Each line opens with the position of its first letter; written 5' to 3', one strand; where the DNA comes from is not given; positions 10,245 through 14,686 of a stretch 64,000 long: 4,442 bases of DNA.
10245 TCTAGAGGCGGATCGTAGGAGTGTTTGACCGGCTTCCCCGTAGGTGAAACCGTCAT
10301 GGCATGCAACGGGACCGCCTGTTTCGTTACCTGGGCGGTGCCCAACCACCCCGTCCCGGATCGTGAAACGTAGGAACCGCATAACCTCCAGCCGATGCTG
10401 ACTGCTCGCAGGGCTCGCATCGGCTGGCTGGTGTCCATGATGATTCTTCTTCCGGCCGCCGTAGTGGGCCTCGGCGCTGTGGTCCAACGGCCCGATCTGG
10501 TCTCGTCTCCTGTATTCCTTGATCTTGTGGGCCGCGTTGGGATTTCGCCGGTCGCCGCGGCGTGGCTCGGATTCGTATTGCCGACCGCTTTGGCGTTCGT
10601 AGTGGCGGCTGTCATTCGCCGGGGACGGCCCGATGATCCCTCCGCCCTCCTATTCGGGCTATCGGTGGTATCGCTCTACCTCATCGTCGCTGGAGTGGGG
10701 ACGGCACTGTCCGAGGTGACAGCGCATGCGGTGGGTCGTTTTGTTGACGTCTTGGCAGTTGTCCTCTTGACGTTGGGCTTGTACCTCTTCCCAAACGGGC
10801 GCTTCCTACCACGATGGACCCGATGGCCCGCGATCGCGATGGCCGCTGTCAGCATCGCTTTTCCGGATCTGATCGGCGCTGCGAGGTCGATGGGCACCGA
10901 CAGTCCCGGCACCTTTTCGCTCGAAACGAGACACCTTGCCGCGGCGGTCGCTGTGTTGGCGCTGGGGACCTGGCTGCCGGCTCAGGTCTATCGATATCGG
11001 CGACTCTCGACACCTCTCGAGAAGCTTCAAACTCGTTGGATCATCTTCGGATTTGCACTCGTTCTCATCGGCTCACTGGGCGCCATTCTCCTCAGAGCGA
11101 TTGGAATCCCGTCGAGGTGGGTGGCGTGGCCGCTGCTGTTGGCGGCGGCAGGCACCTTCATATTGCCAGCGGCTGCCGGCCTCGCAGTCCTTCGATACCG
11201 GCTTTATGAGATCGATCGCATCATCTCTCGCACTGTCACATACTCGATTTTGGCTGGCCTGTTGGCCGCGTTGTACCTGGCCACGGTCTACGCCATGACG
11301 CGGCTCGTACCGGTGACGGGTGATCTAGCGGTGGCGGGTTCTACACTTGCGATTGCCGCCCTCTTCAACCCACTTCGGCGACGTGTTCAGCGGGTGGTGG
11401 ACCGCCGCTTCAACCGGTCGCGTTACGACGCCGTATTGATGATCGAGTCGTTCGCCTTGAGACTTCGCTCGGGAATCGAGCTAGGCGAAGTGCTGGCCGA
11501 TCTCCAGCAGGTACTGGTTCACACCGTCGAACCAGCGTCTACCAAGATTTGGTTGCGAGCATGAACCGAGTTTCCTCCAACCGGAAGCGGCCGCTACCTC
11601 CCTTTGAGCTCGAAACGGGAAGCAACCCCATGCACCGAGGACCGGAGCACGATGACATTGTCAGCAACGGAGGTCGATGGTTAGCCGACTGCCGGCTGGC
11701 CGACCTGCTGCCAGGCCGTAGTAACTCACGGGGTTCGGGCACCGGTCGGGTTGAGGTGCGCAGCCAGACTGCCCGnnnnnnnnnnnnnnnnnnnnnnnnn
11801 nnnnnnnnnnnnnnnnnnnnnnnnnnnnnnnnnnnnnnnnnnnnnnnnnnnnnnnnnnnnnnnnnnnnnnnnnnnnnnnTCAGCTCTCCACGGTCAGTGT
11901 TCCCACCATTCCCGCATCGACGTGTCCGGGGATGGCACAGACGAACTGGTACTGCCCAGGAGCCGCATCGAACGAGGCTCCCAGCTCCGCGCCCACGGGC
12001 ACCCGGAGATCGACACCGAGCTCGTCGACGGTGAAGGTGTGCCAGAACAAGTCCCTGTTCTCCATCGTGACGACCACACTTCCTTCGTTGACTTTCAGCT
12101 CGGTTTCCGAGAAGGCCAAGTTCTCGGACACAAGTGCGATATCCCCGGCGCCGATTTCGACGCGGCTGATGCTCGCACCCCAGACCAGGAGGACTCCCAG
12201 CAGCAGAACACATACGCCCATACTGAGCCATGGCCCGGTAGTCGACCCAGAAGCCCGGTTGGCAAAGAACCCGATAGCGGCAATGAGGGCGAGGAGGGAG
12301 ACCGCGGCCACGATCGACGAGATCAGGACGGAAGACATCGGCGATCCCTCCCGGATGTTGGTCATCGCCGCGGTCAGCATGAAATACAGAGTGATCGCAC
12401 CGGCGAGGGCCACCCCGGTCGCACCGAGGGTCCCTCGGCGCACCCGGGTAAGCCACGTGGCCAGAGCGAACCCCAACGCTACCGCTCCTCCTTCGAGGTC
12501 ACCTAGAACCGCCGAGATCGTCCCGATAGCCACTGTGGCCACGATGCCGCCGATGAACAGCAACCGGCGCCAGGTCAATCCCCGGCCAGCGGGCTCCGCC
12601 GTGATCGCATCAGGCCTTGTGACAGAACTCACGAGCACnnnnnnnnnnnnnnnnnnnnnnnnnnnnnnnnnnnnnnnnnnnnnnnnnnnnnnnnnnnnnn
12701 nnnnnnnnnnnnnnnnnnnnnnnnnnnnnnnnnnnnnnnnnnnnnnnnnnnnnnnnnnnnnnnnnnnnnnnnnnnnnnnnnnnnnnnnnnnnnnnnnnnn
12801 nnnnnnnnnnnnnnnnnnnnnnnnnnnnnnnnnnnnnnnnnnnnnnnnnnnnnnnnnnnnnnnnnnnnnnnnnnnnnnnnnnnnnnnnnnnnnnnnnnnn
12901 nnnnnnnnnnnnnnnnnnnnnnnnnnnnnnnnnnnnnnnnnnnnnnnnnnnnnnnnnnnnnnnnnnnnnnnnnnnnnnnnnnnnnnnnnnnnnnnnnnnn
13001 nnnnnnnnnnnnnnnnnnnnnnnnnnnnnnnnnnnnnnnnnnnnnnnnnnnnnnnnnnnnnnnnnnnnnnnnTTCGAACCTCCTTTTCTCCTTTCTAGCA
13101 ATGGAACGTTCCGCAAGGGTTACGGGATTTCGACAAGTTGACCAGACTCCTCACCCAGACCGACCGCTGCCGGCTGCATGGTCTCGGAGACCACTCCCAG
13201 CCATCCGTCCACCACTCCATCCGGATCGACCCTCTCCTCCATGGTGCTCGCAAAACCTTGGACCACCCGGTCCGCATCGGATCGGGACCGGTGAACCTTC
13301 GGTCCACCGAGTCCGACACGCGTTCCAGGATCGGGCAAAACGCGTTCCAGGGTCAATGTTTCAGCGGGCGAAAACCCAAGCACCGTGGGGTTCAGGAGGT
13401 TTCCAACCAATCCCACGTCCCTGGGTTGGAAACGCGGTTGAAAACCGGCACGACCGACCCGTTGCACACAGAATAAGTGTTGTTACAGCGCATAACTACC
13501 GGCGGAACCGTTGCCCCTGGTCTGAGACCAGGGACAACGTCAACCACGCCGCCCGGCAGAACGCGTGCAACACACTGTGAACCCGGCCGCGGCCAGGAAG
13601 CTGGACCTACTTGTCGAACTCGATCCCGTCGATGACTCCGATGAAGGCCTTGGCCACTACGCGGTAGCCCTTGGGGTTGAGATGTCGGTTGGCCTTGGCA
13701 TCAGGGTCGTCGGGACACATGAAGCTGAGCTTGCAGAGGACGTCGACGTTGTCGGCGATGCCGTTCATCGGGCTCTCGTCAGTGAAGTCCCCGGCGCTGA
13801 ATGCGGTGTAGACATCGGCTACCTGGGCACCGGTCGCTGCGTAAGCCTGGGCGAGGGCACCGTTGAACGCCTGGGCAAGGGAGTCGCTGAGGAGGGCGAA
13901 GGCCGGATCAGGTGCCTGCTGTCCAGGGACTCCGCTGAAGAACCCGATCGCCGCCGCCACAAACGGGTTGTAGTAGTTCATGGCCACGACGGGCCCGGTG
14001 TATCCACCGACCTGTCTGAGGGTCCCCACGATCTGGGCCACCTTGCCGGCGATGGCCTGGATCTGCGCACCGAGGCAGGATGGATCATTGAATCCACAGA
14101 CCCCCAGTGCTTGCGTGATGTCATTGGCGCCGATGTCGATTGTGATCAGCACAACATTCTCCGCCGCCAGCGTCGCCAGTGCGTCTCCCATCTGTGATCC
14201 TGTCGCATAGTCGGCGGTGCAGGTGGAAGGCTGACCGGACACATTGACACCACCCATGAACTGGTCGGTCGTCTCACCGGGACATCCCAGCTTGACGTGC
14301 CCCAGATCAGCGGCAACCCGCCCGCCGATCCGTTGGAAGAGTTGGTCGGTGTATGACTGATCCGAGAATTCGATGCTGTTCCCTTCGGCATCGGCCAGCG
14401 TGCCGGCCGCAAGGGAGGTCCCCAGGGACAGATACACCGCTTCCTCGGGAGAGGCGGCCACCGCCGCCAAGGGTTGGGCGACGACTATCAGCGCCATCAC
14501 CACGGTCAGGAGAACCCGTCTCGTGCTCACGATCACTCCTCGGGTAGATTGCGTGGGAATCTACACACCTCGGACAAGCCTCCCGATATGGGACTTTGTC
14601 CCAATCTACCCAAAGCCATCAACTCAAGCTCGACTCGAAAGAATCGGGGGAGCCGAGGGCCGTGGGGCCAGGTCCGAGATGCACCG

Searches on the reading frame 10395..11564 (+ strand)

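Call 10: search_protein_families(library=pfam, proteins=[window:10395-11564:+], max_evalue=0.01)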
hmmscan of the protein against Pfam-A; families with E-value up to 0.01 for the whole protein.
window:10395-11564:+ (389 aa): 0 families

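Call 31: search_protein_families(library=phrogs, proteins=[window:10395-11564:+], max_evalue=0.01)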
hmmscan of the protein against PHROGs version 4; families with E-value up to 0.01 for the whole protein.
window:10395-11564:+ (389 aa): 1 family
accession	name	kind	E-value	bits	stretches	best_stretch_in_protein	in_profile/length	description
phrog_2342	-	unknown function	0.003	18.3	1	290-335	102-147/274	-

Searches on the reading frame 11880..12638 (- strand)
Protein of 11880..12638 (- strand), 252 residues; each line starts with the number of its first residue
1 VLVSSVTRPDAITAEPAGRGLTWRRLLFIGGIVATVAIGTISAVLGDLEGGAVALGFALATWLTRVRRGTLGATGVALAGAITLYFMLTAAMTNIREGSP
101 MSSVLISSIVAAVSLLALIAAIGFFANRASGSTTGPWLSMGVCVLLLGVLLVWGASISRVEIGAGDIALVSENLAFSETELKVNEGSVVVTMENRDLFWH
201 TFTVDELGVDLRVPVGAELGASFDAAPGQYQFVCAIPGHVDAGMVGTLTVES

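Call 30: search_protein_families(library=pfam, proteins=[window:11880-12638:-], max_evalue=0.01)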
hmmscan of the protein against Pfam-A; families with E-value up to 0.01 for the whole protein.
window:11880-12638:- (252 aa): 2 families
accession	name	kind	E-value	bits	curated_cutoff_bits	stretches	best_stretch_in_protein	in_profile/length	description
PF00127.26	Copper-bind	-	5.6e-07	30.3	21.2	1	171-251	9-99/99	Copper binding proteins, plastocyanin/azurin family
PF13473.12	Cupredoxin_1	-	3.6e-06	27.4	27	1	148-249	5-103/104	Cupredoxin-like domain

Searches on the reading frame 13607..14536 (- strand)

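Call 10: search_protein_families(library=pfam, proteins=[window:13607-14536:-], max_evalue=0.01)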
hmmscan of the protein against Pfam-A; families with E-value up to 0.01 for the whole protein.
window:13607-14536:- (309 aa): 2 families
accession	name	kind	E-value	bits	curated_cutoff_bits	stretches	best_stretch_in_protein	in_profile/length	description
PF13472.12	Lipase_GDSL_2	-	3.6e-10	41.1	32.9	1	38-293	2-178/178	GDSL-like Lipase/Acylhydrolase family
PF00657.28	Lipase_GDSL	-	1.8e-07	31.9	23.6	1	37-298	3-208/208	GDSL-like Lipase/Acylhydrolase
